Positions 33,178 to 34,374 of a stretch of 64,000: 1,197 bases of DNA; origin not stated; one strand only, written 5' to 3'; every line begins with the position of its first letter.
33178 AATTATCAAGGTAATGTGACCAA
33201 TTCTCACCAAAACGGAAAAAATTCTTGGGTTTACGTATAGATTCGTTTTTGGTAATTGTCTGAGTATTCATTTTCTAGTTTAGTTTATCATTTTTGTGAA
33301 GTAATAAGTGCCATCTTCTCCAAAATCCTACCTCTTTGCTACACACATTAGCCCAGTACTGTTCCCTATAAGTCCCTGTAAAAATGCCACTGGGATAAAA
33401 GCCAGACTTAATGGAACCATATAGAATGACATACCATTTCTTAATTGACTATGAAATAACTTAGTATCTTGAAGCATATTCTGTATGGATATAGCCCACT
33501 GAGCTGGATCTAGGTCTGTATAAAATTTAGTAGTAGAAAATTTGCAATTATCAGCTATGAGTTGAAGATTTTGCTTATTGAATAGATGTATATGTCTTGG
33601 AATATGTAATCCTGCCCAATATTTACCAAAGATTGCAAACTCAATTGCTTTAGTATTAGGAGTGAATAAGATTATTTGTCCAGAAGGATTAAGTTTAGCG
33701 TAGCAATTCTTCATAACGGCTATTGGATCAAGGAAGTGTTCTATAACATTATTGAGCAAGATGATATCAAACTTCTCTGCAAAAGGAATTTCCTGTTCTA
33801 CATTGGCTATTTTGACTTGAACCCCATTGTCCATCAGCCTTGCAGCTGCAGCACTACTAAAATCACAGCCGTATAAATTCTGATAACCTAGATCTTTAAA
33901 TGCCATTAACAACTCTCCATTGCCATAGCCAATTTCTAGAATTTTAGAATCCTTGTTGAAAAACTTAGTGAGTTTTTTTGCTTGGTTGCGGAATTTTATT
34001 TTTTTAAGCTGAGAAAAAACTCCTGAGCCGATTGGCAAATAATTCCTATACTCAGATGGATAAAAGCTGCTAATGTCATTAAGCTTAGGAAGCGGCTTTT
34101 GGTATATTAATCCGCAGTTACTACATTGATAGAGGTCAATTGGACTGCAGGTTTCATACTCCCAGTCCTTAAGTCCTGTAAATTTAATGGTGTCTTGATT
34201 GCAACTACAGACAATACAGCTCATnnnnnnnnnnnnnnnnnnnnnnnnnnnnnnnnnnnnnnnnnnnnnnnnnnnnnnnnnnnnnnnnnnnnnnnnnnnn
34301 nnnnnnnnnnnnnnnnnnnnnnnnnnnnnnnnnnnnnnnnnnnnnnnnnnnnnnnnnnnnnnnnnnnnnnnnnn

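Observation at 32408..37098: Operon of a membrane protein, a split Rieske oxygenase and two methyltransferases. The Rieske [2Fe-2S] domain and the non-heme-iron catalytic domain are encoded as separate ORFs 5 nt apart.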

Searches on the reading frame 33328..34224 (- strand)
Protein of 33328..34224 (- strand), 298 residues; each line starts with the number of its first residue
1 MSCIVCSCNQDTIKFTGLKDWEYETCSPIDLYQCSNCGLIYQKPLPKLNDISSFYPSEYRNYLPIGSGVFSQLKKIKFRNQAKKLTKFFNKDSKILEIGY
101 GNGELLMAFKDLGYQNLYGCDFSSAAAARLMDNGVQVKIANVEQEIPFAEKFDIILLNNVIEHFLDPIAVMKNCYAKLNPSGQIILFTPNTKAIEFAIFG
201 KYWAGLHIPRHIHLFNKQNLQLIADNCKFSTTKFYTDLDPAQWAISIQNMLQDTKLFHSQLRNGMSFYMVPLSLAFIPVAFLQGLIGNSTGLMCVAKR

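Call 3: search_protein_families(library=pfam, proteins=[window:33328-34224:-], max_evalue=0.01)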
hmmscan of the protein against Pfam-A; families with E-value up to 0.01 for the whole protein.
window:33328-34224:- (298 aa): 8 families
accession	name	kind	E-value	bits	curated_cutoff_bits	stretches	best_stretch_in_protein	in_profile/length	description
PF13489.12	Methyltransf_23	-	1.9e-22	80.1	27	1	83-226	11-156/164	Methyltransferase domain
PF08241.18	Methyltransf_11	-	5.5e-13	49.8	21.2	1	96-186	1-95/95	Methyltransferase domain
PF08242.18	Methyltransf_12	-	2.3e-12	47.9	30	1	96-183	1-97/98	Methyltransferase domain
PF13649.12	Methyltransf_25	-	3.9e-10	40.7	27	1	95-182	1-97/97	Methyltransferase domain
PF13847.12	Methyltransf_31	-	6.7e-09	36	27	1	90-191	2-114/145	Methyltransferase domain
PF07021.18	MetW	-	4.3e-07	30.2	21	1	81-174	3-98/193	Methionine biosynthesis protein MetW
PF05219.18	DREV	-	2.6e-06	27.2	26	1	88-195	91-197/265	DREV methyltransferase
PF06325.19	PrmA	-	0.00012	22.2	22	1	85-186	155-258/296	Ribosomal protein L11 methyltransferase (PrmA)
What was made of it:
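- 33328..34224 (-): 298-aa class I SAM methyltransferase with an N-terminal 4-Cys Zn ribbon (C3, C6, C34, C37). Its start codon abuts the stop of the catalytic gene. It is the third member of the conserved core triad. Methyltransf_23 E = 1.9e-22 (call 3).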

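Call 4: search_protein_families(library=ncbifam, proteins=[window:33328-34224:-], max_evalue=0.01)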
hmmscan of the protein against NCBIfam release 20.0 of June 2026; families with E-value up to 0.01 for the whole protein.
window:33328-34224:- (298 aa): 12 families
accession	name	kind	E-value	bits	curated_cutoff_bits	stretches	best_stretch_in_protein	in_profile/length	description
TIGR01983.1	UbiG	equivalog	2e-11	43.6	102.95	1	86-217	49-184/228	bifunctional 2-polyprenyl-6-hydroxyphenol methylase/3-demethylubiquinol 3-O-methyltransferase UbiG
TIGR02081.1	metW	equivalog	4.5e-08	32.9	189.5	1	82-172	4-96/194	methionine biosynthesis protein MetW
TIGR02072.1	BioC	equivalog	1.3e-06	28.4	184.95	1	82-189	20-135/244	malonyl-ACP O-methyltransferase BioC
NF008264.0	PRK11036.1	equivalog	5.6e-06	26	366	1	81-194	34-155/261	tRNA uridine 5-oxyacetic acid(34) methyltransferase CmoM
NF045667.1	MTase_DVU1556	equivalog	7.8e-05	22.2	155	1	87-186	19-119/213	DVU_1556 family methyltransferase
TIGR00406.1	prmA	equivalog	0.00021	20.8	183.15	1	85-169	153-246/288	50S ribosomal protein L11 methyltransferase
TIGR04345.1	ovoA_Cterm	equivalog_domain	0.00025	20.7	170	1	149-195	132-178/242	putative 4-mercaptohistidine N1-methyltransferase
NF011650.0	PRK15068.1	equivalog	0.00043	19.3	209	1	91-188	122-227/324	tRNA 5-methoxyuridine(34)/uridine 5-oxyacetic acid(34) synthase CmoB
NF011530.0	PRK14968.1-4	equivalog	0.00085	18.7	243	1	91-158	39-106/202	putative methyltransferase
TIGR00452.1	TIGR00452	equivalog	0.0016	17.4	275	1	91-188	117-221/316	tRNA 5-methoxyuridine(34)/uridine 5-oxyacetic acid(34) synthase CmoB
TIGR00537.1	hemK_rel_arch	hypoth_equivalog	0.0027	17.4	87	1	91-159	19-90/179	HemK2/MTQ2 family protein methyltransferase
NF001785.0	PRK00517.2-2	equivalog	0.0063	15.7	188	1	87-186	141-243/282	50S ribosomal protein L11 methyltransferase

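Call 52: search_solved_structures(query=window:33328-34224:-, max_evalue=0.001)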
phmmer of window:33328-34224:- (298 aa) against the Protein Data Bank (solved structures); distinct sequences matched with E-value up to 0.001: 9.
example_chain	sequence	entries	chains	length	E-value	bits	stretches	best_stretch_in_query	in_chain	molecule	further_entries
3cc8_A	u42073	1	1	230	2.1e-07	33.9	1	84-200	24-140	Putative methyltransferase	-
4kdc_A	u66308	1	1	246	2.3e-05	27.2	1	89-213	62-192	3-demethylubiquinone-9 3-methyltransferase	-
4kdr_A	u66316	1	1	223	6.5e-05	25.7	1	89-195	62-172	3-demethylubiquinone-9 3-methyltransferase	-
5dpm_A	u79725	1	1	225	6.7e-05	25.7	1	89-195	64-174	Ubiquinone biosynthesis O-methyltransferase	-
3dli_A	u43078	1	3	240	0.0001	25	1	82-202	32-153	methyltransferase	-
1ve3_A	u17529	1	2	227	0.00018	24.2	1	58-209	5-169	hypothetical protein PH0226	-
9bxl_A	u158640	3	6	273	0.00031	23.5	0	147-209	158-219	5-thiohistidine N-methyltransferase OvoM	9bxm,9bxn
2p7h_A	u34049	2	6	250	0.00051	22.8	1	84-198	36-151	Hypothetical protein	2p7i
8big_A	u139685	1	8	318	0.00097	21.8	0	39-190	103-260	methyltransferase Plu4895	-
